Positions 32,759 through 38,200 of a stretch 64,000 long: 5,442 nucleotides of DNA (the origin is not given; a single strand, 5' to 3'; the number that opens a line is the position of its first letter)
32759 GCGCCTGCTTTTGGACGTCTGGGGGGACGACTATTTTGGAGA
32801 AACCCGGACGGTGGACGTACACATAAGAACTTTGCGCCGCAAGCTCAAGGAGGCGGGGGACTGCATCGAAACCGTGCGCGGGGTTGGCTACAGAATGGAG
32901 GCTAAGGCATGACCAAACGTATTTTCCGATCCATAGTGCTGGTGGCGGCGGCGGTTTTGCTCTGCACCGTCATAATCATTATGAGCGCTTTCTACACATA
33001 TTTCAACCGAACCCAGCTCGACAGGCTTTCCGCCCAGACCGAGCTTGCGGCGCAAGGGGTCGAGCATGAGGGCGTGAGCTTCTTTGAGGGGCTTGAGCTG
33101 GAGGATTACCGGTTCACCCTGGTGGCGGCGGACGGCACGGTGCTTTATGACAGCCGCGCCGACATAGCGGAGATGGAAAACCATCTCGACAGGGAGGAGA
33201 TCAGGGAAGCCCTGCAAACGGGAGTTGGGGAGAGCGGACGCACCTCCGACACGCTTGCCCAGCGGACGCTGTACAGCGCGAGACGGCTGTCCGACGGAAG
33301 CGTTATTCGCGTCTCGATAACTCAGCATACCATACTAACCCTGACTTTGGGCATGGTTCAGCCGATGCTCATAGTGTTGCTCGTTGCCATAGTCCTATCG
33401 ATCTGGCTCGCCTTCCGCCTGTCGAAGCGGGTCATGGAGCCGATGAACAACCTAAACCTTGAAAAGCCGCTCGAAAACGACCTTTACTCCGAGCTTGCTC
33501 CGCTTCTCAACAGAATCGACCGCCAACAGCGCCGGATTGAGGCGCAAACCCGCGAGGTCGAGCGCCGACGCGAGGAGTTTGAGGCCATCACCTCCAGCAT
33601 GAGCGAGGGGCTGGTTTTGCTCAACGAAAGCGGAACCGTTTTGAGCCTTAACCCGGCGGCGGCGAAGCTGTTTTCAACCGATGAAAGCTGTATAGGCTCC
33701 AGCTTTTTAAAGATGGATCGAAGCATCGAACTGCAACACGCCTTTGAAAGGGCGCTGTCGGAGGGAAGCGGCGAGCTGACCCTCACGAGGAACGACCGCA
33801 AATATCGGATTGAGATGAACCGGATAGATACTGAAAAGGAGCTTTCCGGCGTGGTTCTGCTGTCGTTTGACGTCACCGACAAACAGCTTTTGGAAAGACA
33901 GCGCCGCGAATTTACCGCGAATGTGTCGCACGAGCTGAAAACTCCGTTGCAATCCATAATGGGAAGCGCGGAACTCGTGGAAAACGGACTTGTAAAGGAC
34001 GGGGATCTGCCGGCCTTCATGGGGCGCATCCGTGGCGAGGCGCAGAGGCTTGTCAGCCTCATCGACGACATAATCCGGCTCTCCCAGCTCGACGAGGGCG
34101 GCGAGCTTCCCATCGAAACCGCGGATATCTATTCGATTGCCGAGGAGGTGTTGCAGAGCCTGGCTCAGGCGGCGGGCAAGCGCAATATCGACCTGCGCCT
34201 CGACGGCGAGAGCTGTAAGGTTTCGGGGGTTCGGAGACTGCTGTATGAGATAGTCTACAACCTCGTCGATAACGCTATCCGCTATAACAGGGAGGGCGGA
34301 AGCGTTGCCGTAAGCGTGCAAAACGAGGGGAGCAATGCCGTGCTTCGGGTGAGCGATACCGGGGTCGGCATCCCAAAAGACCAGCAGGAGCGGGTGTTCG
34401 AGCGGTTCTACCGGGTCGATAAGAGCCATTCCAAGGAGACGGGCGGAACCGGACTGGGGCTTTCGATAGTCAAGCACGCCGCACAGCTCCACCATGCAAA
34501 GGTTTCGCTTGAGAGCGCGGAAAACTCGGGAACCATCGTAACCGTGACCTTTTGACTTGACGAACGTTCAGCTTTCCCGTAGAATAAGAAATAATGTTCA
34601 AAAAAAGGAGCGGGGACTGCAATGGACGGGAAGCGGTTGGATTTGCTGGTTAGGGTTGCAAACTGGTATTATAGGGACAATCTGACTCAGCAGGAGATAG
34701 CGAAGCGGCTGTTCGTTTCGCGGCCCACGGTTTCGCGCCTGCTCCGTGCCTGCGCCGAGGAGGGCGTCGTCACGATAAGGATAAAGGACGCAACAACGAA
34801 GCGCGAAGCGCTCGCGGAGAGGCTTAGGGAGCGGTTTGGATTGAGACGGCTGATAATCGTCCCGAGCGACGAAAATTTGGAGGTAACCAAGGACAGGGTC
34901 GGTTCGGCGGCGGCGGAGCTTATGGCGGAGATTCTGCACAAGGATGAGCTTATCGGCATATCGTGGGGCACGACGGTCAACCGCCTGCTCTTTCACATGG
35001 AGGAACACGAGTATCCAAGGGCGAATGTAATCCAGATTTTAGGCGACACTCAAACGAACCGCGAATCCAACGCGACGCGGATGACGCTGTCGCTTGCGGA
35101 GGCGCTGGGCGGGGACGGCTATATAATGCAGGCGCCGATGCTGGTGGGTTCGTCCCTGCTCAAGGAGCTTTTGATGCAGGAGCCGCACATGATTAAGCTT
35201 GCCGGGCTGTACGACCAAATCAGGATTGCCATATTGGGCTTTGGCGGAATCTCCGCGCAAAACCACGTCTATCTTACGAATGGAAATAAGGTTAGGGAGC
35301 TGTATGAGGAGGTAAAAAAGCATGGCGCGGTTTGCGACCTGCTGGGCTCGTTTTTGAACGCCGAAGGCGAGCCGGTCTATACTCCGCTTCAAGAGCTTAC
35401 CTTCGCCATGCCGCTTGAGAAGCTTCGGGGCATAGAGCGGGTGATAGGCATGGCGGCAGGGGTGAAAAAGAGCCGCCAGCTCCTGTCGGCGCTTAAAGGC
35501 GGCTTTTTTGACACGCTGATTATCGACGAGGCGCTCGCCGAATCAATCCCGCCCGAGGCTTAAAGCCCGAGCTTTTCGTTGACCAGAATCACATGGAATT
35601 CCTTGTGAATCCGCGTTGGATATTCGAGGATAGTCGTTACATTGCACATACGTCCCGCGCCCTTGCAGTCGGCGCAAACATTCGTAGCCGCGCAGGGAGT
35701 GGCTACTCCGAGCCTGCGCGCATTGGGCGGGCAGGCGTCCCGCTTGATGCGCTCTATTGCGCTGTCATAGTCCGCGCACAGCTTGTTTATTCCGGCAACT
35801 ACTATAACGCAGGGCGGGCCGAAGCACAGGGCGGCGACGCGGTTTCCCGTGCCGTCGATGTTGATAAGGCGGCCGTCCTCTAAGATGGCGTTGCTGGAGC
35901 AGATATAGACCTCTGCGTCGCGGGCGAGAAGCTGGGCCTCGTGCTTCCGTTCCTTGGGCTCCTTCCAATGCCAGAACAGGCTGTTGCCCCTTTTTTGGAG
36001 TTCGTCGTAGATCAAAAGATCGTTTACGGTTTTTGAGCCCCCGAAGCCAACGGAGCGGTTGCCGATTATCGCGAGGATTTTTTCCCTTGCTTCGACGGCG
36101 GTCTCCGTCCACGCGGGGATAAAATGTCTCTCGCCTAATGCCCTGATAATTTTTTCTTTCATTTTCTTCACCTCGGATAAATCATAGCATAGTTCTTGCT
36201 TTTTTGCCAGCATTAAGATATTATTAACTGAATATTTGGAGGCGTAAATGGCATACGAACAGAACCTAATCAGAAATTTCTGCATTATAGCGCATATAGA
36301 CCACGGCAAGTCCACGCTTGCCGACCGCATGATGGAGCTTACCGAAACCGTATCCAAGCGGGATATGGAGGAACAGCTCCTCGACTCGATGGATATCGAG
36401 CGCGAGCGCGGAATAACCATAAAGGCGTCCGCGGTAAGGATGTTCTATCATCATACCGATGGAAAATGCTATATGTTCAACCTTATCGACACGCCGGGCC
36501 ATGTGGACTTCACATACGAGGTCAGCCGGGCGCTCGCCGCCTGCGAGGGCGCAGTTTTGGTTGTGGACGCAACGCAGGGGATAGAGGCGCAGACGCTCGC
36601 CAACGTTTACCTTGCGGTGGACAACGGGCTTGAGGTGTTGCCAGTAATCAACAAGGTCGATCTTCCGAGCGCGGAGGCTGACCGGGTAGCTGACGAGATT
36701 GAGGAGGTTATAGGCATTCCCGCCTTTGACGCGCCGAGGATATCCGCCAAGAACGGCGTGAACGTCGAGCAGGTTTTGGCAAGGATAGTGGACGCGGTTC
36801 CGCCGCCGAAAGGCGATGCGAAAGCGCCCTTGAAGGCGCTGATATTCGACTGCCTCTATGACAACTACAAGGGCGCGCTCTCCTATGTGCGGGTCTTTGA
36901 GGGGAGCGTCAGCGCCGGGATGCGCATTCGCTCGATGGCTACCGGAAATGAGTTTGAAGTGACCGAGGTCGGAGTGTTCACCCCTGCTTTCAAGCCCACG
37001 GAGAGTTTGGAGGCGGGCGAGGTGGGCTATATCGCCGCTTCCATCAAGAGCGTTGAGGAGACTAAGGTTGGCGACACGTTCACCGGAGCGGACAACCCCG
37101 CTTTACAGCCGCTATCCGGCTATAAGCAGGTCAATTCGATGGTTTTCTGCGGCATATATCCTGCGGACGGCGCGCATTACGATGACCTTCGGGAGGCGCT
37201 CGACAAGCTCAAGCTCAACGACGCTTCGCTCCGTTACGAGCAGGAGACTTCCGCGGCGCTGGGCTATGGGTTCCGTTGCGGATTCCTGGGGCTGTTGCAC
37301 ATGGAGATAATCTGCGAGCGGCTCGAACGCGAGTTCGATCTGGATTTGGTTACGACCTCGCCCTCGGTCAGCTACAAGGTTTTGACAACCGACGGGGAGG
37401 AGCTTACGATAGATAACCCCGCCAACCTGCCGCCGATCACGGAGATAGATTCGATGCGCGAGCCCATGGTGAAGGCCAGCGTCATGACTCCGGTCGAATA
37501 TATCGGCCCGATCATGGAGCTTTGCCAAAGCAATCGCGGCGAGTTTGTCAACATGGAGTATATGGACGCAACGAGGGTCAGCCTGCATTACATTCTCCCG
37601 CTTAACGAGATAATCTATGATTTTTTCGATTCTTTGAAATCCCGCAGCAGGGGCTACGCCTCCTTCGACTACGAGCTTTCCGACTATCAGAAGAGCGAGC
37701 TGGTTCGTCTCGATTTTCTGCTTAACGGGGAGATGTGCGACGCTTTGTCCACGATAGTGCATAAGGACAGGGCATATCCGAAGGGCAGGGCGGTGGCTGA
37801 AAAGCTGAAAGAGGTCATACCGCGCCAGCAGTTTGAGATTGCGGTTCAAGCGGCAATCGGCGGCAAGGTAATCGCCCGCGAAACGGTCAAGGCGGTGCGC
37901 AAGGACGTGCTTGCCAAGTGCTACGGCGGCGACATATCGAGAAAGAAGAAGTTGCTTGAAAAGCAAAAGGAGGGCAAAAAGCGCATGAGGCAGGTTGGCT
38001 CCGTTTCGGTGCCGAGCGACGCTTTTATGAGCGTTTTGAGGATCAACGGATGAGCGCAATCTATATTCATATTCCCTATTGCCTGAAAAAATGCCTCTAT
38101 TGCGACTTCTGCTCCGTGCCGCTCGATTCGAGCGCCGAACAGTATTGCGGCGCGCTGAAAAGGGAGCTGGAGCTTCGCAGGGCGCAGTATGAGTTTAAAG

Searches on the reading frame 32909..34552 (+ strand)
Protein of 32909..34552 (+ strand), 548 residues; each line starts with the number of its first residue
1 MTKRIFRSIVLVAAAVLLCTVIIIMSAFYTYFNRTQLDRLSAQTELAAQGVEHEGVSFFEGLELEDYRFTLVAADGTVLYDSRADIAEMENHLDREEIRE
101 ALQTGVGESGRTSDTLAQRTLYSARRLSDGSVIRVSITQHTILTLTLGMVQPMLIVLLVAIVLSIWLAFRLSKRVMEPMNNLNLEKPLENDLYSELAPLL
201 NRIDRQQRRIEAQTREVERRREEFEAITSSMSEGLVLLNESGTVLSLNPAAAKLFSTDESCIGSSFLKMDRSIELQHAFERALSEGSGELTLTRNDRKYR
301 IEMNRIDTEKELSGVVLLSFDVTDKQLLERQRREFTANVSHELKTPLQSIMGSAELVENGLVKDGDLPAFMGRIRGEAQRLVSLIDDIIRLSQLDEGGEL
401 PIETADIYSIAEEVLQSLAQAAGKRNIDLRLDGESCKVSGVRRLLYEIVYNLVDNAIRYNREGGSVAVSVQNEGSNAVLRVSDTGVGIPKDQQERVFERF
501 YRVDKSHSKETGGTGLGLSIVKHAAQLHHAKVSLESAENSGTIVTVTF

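Call 66: search_protein_families(library=pfam, proteins=[window:32909-34552:+], max_evalue=0.0001)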
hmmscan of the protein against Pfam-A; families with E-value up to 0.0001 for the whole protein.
window:32909-34552:+ (548 aa): 2 families
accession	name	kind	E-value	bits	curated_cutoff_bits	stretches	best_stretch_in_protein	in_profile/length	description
PF02518.31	HATPase_c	-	1.3e-29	103.4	26.4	1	441-548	2-107/111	Histidine kinase-, DNA gyrase B-, and HSP90-like ATPase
PF00512.31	HisKA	-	2.9e-17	62.9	26.9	1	331-397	1-66/66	His Kinase A (phospho-acceptor) domain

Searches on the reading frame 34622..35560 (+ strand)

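Call 66: search_protein_families(library=pfam, proteins=[window:34622-35560:+], max_evalue=0.0001)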
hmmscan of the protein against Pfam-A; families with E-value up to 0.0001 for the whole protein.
window:34622-35560:+ (313 aa): 7 families
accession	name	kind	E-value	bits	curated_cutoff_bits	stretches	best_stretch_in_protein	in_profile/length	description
PF04198.19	Sugar-bind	-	1.6e-53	182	27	1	63-309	8-255/257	Putative sugar-binding domain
PF12802.13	MarR_2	-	7.3e-08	32.9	27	1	19-61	17-60/61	MarR family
PF13545.12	HTH_Crp_2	-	1.1e-07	32.1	27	1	19-65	21-68/70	Crp-like helix-turn-helix domain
PF13412.12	HTH_24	-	2.8e-07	30.4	21.9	1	20-51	17-48/48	Winged helix-turn-helix DNA-binding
PF01047.28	MarR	-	1.4e-05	25.3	24.6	1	16-51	13-48/59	MarR family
PF13384.12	HTH_23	-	2.5e-05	24.4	24.6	1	17-48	14-45/50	Homeodomain-like domain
PF04545.22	Sigma70_r4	-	8.7e-05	22.4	24.1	0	16-43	16-43/50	Sigma-70, region 4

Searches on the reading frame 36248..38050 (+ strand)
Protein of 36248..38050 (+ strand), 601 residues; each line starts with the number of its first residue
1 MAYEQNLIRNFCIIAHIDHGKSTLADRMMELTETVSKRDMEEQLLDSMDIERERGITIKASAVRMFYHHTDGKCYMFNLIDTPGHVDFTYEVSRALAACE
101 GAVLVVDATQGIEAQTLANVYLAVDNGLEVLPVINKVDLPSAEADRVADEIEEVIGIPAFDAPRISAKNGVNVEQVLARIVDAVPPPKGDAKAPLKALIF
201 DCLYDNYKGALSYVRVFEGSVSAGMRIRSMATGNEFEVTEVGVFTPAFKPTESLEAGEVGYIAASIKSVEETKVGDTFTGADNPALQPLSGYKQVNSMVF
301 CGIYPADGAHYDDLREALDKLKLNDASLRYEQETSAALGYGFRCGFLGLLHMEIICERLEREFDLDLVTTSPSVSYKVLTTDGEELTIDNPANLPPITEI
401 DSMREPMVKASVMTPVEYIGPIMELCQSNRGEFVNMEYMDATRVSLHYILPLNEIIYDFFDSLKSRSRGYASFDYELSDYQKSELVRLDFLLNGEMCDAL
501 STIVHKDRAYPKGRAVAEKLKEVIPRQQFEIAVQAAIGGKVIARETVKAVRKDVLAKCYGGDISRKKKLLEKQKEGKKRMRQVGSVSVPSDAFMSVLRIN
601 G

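Call 66: search_protein_families(library=pfam, proteins=[window:36248-38050:+], max_evalue=0.0001)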
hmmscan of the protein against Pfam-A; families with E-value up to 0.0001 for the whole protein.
window:36248-38050:+ (601 aa): 6 families
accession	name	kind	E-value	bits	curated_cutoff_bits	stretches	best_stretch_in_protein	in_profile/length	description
PF00009.33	GTP_EFTU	-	9.4e-54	182.3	26.5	1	8-185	3-187/188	Elongation factor Tu GTP binding domain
PF06421.17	LepA_C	-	2.8e-50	169.3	29.7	1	492-598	1-107/107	GTP-binding protein LepA C-terminus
PF00679.30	EFG_C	-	8.1e-23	80.7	27.9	1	404-487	3-85/89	Elongation factor G C-terminus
PF03144.31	GTP_EFTU_D2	-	9.8e-12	45.6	30.3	1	209-279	1-73/73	Elongation factor Tu domain 2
PF14492.12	EFG_III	-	3.9e-06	27.3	27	1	297-369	4-73/75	Elongation Factor G, domain III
PF22042.2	EF-G_D2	-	3.5e-05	24.3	27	1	194-279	1-82/84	Elongation factor G domain 2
